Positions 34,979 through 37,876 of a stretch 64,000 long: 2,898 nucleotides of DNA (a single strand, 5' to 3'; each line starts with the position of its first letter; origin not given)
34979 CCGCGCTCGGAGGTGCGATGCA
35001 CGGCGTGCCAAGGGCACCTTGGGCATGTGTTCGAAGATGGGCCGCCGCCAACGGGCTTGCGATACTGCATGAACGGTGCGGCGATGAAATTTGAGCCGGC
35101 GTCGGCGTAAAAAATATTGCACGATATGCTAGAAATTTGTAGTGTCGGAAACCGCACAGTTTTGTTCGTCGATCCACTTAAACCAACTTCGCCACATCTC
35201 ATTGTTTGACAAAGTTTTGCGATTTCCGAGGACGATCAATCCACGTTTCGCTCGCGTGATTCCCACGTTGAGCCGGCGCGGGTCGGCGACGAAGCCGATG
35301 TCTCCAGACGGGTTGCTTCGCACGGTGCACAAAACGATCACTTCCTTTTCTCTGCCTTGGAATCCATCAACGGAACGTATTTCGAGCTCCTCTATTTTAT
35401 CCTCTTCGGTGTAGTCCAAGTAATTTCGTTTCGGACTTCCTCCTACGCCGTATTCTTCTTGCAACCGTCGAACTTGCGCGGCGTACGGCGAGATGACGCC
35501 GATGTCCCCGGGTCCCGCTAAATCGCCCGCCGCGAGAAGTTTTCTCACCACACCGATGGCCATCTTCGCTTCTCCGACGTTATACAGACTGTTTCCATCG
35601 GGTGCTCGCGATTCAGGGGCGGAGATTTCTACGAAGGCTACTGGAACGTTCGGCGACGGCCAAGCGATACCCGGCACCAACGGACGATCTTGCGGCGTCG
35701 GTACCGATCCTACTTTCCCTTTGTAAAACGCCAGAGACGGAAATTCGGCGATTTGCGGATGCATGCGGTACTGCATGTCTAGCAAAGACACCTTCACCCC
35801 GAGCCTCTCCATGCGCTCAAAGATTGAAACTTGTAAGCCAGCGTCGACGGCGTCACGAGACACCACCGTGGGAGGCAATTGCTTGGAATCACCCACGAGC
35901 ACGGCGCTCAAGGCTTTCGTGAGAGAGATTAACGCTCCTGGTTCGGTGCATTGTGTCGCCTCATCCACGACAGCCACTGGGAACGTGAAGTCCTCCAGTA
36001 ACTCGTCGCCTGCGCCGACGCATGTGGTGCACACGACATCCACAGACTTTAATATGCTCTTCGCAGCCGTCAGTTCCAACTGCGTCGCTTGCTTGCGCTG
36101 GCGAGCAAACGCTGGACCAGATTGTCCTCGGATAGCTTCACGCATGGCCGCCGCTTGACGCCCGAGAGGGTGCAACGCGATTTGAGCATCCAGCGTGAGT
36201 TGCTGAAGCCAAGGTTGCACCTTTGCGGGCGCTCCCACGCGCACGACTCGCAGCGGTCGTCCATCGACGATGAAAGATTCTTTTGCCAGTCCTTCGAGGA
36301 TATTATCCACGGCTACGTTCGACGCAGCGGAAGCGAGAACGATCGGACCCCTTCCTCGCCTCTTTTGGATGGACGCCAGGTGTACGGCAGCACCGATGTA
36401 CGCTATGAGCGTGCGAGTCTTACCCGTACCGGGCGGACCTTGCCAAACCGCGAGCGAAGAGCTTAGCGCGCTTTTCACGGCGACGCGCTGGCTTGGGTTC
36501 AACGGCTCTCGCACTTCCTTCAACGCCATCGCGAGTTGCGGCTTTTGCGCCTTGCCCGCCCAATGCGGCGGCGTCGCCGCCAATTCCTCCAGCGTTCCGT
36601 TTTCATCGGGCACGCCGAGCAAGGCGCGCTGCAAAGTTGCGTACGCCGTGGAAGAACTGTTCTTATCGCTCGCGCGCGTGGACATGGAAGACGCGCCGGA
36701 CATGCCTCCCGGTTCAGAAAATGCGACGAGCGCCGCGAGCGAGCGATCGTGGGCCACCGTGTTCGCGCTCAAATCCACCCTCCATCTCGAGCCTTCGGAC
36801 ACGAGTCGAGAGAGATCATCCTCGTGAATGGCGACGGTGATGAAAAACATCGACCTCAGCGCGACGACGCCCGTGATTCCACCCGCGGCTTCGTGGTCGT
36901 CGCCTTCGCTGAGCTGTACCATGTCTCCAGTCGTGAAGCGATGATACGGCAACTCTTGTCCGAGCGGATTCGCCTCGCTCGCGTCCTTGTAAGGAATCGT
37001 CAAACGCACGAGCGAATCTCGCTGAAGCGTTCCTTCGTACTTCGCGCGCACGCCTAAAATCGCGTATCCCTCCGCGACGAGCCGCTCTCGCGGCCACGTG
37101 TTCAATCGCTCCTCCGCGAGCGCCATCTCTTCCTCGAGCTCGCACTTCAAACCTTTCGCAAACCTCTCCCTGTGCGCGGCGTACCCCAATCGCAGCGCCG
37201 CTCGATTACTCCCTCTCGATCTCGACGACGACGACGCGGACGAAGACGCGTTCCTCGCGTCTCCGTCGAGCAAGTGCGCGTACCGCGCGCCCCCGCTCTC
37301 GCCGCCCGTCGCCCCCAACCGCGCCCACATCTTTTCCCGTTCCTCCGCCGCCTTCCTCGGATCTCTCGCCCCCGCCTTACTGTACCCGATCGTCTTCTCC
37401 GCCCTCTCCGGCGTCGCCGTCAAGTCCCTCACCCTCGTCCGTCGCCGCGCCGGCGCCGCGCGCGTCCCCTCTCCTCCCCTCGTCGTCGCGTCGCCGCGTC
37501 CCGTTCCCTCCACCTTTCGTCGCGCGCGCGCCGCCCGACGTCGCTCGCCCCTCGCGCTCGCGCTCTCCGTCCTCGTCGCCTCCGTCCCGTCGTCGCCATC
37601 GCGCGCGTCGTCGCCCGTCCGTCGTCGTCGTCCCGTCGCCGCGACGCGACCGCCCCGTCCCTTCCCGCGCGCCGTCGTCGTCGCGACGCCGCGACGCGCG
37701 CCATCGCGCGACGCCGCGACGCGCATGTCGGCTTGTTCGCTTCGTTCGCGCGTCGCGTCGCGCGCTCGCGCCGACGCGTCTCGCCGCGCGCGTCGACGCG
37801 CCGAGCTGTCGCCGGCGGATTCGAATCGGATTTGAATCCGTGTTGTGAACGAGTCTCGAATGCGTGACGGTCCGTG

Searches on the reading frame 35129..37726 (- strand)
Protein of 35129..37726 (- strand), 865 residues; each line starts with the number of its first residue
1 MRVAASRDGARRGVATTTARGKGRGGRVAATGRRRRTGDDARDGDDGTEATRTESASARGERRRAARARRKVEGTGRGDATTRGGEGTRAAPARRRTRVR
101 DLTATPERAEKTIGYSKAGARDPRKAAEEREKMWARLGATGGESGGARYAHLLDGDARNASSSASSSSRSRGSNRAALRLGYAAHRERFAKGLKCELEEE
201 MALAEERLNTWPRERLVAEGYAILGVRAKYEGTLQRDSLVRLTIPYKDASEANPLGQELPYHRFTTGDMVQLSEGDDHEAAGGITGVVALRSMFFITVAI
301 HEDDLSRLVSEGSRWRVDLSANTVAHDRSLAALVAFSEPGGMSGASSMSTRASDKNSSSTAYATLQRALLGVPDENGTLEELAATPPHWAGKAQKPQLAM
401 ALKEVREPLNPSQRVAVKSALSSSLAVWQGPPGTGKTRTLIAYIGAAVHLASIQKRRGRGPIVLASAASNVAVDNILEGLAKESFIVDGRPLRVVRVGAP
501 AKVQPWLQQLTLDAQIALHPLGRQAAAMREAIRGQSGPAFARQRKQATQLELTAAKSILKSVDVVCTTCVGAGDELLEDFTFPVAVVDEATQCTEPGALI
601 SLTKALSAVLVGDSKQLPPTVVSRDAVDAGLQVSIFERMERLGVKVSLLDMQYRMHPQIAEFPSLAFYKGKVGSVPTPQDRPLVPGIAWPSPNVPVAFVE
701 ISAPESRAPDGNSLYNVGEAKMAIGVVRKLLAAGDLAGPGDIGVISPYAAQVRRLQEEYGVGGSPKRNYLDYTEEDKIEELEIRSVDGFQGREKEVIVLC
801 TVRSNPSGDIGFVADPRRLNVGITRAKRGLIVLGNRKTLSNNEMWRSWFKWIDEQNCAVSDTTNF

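Call 46: search_protein_families(library=pfam, proteins=[window:35129-37726:-], max_evalue=0.001)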
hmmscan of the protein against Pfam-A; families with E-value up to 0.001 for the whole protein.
window:35129-37726:- (865 aa): 5 families
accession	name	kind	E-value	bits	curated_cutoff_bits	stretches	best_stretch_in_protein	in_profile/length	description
PF13087.12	AAA_12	-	1e-57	195.3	27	1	631-837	1-195/195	AAA domain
PF13086.12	AAA_11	-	1.4e-46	159.8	27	2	543-624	174-257/257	AAA domain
PF13604.12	AAA_30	-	2e-09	37.9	27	1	409-475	2-61/191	AAA domain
PF13245.12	AAA_19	-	3.7e-07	30.8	25.1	1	413-620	1-132/134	AAA domain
PF21138.3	SMUBP-2_HCS1_1B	-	7.1e-05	23.1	27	1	256-306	64-115/129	Helicase SMUBP-2/HCS1, 1B domain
